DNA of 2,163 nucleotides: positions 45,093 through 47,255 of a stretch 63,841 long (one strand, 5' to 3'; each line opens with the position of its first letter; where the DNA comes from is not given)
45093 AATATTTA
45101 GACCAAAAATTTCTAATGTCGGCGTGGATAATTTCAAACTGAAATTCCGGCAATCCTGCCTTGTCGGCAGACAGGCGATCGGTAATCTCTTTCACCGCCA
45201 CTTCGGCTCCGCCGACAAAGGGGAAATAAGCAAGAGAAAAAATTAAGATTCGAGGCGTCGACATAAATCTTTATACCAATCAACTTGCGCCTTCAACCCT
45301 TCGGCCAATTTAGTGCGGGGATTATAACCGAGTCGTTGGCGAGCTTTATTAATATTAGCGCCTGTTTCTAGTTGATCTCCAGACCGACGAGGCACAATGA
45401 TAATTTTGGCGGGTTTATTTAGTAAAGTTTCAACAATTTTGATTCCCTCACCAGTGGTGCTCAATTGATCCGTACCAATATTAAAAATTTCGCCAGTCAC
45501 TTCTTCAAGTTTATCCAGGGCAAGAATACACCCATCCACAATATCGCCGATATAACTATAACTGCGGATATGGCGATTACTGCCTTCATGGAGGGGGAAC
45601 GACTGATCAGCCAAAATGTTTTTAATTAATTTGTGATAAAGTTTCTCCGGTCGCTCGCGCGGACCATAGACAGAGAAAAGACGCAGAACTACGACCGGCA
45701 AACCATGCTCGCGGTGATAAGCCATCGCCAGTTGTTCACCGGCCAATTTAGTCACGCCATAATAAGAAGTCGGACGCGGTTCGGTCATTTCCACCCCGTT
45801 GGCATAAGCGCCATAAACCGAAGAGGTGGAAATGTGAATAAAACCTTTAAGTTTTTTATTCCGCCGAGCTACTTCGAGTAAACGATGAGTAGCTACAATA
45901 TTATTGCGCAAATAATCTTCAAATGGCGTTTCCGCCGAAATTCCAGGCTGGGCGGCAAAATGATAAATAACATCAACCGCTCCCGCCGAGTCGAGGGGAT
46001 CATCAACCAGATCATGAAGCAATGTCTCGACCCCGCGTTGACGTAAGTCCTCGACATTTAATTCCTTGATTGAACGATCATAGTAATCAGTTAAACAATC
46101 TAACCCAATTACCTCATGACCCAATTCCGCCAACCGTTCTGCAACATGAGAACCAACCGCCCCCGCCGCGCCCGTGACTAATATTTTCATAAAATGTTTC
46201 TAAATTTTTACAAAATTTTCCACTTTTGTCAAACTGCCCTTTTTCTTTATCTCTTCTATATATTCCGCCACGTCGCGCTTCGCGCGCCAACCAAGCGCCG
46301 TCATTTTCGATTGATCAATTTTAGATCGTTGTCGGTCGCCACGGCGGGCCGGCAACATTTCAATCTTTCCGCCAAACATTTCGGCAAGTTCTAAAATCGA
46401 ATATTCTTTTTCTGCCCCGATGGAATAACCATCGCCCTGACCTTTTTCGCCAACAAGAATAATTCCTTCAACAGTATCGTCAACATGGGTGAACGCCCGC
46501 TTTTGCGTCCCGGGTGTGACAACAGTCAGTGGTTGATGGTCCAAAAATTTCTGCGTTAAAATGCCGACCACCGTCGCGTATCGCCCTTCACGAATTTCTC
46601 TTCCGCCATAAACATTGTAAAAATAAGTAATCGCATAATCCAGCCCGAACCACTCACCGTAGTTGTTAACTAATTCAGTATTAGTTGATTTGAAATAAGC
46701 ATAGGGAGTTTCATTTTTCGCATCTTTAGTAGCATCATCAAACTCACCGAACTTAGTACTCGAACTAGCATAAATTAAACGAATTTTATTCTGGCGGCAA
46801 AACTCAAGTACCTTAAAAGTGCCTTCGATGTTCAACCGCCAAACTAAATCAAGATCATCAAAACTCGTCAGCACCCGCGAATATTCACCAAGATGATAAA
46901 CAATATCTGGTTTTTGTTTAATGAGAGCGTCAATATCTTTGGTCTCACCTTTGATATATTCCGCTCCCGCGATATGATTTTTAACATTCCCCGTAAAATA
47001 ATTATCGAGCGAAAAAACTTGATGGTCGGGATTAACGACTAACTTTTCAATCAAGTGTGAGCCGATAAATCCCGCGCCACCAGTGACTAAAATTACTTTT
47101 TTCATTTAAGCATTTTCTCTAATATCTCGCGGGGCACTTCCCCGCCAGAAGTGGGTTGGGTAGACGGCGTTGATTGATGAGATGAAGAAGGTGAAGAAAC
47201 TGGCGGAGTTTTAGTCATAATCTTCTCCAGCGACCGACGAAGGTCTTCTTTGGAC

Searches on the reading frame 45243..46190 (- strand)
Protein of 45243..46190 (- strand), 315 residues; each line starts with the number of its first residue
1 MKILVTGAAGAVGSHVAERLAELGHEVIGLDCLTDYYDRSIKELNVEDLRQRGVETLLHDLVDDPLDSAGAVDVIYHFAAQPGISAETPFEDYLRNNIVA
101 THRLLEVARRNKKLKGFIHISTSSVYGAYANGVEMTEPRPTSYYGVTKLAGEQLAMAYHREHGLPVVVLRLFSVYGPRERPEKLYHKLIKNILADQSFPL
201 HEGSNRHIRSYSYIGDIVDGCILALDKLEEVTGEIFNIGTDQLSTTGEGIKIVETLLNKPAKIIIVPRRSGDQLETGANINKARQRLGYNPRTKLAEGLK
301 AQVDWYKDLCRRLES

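Call 11: search_protein_families(library=pfam, proteins=[window:45243-46190:-])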
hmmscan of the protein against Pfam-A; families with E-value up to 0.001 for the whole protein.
window:45243-46190:- (315 aa): 7 families
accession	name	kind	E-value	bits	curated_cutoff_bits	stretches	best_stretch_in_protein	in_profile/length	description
PF01370.27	Epimerase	-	9.1e-52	176.3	20.9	1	3-239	1-240/240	NAD dependent epimerase/dehydratase family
PF16363.11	GDP_Man_Dehyd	-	1.2e-44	153.6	27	1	4-300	1-330/332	GDP-mannose 4,6 dehydratase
PF07993.18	NAD_binding_4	-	8.6e-16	58.3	20.1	1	70-176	87-209/258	Male sterility protein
PF04321.23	RmlD_sub_bind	-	1.5e-15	57.5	27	1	1-179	1-156/287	RmlD substrate binding domain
PF01073.25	3Beta_HSD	-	2.2e-12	47.1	22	1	4-231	1-235/280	3-beta hydroxysteroid dehydrogenase/isomerase family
PF02719.21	Polysacc_synt_2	-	6e-10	39.2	20.2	1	3-162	1-156/293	Polysaccharide biosynthesis protein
PF00106.31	adh_short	-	1.1e-06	28.7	26.6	1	3-162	3-167/195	short chain dehydrogenase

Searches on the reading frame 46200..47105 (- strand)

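Call 11: search_protein_families(library=pfam, proteins=[window:46200-47105:-])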
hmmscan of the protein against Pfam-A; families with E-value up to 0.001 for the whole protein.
window:46200-47105:- (301 aa): 6 families
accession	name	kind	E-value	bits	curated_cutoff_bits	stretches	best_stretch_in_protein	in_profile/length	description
PF01370.27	Epimerase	-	3.2e-43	148.3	20.9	1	5-230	1-240/240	NAD dependent epimerase/dehydratase family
PF16363.11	GDP_Man_Dehyd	-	2.3e-37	129.6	27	1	6-257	1-275/332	GDP-mannose 4,6 dehydratase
PF01073.25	3Beta_HSD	-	8.3e-13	48.4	22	1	6-136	1-139/280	3-beta hydroxysteroid dehydrogenase/isomerase family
PF04321.23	RmlD_sub_bind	-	1.4e-08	34.6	27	1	5-143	3-130/287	RmlD substrate binding domain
PF07993.18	NAD_binding_4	-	2.6e-08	33.8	20.1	0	63-125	86-147/258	Male sterility protein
PF02719.21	Polysacc_synt_2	-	2.6e-06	27.3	20.2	1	5-244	1-243/293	Polysaccharide biosynthesis protein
